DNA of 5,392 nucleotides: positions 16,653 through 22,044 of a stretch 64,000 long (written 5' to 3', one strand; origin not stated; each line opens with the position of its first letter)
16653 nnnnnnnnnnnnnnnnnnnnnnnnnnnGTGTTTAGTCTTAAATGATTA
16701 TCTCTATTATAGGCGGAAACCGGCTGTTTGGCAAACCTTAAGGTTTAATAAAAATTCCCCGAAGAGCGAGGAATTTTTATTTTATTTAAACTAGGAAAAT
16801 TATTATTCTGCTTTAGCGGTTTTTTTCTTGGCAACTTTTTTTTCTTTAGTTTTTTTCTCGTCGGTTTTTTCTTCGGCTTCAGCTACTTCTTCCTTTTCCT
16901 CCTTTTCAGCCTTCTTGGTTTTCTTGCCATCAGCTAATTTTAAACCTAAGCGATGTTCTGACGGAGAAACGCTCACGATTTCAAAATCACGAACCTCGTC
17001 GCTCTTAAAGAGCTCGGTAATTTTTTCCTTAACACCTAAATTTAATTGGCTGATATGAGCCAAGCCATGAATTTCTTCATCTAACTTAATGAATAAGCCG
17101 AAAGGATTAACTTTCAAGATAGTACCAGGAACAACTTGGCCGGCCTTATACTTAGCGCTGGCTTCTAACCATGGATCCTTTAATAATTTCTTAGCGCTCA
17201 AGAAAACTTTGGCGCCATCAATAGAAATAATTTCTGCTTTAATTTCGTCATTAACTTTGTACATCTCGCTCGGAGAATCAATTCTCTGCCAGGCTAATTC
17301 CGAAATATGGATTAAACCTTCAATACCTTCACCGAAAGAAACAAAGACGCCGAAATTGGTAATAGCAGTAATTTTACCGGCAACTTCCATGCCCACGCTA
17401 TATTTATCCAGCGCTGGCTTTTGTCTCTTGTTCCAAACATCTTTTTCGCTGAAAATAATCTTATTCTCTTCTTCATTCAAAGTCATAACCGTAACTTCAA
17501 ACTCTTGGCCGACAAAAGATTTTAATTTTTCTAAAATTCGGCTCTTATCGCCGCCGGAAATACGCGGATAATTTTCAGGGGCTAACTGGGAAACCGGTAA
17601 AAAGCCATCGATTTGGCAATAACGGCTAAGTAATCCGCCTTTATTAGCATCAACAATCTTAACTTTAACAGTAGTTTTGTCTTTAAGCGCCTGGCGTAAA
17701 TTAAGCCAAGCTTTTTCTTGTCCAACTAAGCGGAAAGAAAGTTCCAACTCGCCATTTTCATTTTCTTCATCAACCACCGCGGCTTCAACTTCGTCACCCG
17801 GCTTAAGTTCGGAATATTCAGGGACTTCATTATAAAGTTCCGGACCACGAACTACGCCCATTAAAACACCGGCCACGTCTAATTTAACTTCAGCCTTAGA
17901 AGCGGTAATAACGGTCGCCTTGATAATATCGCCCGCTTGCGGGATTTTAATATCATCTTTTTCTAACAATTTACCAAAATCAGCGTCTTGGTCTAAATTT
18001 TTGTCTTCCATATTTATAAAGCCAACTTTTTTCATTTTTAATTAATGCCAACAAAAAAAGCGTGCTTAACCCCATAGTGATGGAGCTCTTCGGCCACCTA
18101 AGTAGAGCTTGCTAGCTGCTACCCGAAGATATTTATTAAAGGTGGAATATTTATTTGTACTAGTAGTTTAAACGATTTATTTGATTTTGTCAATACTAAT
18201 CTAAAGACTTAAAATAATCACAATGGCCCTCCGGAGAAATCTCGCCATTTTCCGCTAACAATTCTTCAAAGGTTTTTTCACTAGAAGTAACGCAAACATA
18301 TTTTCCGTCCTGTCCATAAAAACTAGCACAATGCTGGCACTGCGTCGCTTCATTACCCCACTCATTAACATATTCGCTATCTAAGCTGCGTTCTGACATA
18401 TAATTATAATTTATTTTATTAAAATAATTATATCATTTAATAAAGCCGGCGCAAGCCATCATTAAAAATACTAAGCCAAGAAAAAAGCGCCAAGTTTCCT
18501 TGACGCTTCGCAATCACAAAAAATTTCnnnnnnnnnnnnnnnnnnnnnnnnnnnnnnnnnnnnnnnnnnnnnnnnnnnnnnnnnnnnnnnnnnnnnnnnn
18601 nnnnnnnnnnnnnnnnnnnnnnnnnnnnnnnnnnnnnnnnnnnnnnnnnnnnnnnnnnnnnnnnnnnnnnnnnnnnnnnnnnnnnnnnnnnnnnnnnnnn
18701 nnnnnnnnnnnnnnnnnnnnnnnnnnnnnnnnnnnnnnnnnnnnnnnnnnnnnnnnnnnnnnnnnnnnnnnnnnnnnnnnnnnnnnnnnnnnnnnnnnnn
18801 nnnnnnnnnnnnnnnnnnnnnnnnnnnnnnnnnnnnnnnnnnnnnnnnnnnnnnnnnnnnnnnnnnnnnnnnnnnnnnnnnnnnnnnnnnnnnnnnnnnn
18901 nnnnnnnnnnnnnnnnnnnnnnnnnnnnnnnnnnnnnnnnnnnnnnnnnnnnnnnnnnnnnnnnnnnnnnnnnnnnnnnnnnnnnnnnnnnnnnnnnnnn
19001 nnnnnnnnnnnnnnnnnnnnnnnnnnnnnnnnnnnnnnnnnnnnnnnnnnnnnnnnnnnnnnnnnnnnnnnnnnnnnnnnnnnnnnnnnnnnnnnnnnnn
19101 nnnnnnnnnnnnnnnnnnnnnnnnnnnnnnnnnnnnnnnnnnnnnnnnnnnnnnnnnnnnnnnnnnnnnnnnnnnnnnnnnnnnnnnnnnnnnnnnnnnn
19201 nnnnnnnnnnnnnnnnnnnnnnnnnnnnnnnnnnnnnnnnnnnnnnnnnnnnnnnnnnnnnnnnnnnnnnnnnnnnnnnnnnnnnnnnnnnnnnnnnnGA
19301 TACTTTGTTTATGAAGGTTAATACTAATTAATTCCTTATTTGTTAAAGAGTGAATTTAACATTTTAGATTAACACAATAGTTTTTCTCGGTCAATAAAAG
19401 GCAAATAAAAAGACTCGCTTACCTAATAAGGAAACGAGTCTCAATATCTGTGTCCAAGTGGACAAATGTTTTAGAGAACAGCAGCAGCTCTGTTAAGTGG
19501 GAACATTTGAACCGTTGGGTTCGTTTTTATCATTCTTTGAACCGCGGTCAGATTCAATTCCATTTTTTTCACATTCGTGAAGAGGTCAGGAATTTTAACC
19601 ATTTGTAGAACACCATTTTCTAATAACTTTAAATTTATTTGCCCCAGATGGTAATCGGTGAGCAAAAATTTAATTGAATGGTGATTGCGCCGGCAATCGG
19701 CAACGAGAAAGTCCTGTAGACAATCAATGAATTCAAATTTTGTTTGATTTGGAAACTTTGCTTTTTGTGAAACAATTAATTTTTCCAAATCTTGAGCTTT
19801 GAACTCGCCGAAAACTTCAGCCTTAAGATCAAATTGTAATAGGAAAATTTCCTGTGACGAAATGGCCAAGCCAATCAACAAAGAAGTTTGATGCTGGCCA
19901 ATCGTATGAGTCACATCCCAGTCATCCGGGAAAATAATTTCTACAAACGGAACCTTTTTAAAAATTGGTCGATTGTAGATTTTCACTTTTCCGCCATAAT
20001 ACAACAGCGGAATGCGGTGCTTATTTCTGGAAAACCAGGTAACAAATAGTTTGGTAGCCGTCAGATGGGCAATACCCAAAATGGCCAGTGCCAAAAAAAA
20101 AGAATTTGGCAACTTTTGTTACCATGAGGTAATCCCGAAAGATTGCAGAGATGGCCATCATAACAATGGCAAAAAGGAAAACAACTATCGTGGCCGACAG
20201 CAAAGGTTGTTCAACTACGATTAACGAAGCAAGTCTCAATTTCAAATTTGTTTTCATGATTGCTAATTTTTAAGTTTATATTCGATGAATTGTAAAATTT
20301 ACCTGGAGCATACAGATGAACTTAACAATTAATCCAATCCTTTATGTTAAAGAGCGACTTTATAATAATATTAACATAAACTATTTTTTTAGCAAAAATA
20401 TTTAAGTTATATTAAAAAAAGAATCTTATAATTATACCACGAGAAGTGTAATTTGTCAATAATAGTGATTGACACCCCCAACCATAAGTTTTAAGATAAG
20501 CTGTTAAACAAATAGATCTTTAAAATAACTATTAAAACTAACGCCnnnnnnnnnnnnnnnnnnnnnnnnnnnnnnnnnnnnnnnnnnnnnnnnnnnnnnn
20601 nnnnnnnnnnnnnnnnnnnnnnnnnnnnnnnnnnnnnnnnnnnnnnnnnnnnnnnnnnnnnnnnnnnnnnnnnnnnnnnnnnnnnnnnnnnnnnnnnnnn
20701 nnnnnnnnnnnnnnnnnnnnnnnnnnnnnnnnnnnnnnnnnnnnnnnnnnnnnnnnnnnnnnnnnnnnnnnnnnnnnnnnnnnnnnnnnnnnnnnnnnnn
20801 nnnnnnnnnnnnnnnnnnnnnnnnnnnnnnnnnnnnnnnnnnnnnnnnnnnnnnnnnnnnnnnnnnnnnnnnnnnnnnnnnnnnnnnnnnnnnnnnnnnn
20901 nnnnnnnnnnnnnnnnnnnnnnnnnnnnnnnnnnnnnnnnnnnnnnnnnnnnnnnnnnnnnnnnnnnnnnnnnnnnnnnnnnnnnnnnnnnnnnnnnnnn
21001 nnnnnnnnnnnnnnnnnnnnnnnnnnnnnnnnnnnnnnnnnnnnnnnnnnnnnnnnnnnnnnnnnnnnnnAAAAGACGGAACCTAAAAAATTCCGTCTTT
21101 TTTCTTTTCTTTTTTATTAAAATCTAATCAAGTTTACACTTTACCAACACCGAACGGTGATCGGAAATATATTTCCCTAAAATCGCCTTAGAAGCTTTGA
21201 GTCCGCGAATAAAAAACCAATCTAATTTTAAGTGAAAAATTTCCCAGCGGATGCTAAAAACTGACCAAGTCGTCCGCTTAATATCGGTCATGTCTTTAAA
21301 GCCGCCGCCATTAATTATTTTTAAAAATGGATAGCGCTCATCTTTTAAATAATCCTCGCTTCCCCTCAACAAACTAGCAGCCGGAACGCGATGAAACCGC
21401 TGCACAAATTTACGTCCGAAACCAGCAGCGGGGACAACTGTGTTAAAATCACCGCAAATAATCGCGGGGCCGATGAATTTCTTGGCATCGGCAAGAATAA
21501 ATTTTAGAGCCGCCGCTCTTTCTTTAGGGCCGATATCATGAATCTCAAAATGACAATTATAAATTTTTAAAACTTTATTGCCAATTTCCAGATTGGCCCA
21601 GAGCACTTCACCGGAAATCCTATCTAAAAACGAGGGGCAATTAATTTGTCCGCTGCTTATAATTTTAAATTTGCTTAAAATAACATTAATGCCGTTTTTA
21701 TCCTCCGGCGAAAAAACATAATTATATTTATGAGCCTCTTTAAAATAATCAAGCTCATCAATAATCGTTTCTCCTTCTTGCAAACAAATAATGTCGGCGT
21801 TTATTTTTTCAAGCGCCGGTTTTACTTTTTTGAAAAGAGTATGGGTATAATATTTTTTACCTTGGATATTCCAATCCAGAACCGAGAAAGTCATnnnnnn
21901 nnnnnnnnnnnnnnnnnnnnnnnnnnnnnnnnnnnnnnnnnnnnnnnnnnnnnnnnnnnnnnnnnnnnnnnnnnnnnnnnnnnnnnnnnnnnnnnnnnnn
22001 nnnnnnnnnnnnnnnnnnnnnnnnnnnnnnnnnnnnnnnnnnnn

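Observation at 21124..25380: Same-strand cluster linking the membrane paralogue to nucleotide-handling enzymes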

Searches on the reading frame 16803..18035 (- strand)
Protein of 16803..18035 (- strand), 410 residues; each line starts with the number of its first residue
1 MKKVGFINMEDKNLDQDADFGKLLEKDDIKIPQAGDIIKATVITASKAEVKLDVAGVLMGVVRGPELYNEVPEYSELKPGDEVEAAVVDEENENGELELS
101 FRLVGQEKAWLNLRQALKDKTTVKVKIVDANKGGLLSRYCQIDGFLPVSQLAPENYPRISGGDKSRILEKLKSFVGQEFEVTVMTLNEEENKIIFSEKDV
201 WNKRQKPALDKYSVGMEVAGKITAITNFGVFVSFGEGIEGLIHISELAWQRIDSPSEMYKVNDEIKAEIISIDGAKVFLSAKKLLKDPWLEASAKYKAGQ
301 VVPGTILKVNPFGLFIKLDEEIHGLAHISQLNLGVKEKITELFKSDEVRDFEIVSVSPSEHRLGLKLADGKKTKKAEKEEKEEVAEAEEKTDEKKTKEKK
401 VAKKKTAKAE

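Call 45: search_protein_families(library=pfam, proteins=[window:16803-18035:-], max_evalue=0.001)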
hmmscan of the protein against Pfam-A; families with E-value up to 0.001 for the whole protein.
window:16803-18035:- (410 aa): 3 families
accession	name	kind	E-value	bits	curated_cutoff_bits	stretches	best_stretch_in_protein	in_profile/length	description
PF00575.29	S1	-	2.3e-38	130.9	22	3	213-275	3-65/74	S1 RNA binding domain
PF23459.1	S1_RRP5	-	9.3e-14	52.2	27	2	296-362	1-67/72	RRP5 S1 domain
PF21710.3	Spt6_S1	-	2.3e-05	25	27.5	0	213-276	15-79/91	Spt6, S1/OB domain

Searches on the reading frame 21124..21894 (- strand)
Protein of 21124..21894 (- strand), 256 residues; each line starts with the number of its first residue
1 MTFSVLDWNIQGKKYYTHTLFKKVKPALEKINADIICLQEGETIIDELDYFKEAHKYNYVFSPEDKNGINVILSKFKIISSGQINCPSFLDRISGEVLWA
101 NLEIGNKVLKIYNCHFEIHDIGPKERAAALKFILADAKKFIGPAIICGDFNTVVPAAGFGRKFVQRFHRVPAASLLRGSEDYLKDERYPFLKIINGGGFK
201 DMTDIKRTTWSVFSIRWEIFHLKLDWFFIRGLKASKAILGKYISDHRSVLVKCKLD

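Call 3: search_protein_families(library=pfam, proteins=[window:21124-21894:-], max_evalue=0.01)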
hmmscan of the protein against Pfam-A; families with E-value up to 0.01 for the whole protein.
window:21124-21894:- (256 aa): 1 family
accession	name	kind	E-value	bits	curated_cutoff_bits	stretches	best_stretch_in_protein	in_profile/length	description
PF03372.29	Exo_endo_phos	-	1e-12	48.7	24.5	1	8-246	3-225/225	Endonuclease/Exonuclease/phosphatase family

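Call 4: search_protein_families(library=ncbifam, proteins=[window:21124-21894:-], max_evalue=0.01)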
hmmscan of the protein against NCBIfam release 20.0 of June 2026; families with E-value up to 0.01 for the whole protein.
window:21124-21894:- (256 aa): 5 families
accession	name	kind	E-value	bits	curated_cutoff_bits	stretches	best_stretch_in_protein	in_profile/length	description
NF003842.0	PRK05421.1-4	equivalog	2.4e-12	46.8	144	1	2-152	31-187/259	endonuclease/exonuclease/phosphatase family protein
NF003840.0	PRK05421.1-2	equivalog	6.3e-08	32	163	1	3-152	62-211/282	endonuclease/exonuclease/phosphatase family protein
TIGR00195.1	exoDNase_III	equivalog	4.7e-05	23.1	182.55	1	6-152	4-149/254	exodeoxyribonuclease III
TIGR00633.1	xth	equivalog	0.00021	20.9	99.05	1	5-151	3-151/255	exodeoxyribonuclease III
NF003841.0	PRK05421.1-3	equivalog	0.0021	17.6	223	0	106-152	146-192/261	endonuclease/exonuclease/phosphatase family protein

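Call 42: search_solved_structures(query=window:21124-21894:-, max_evalue=0.01)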
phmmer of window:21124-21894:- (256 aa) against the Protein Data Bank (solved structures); distinct sequences matched with E-value up to 0.01: 0.

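Call 64: search_protein_families(library=padloc, proteins=[window:21124-21894:-], max_evalue=0.01)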
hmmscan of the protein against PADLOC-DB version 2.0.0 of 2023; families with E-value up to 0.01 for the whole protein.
window:21124-21894:- (256 aa): 0 families
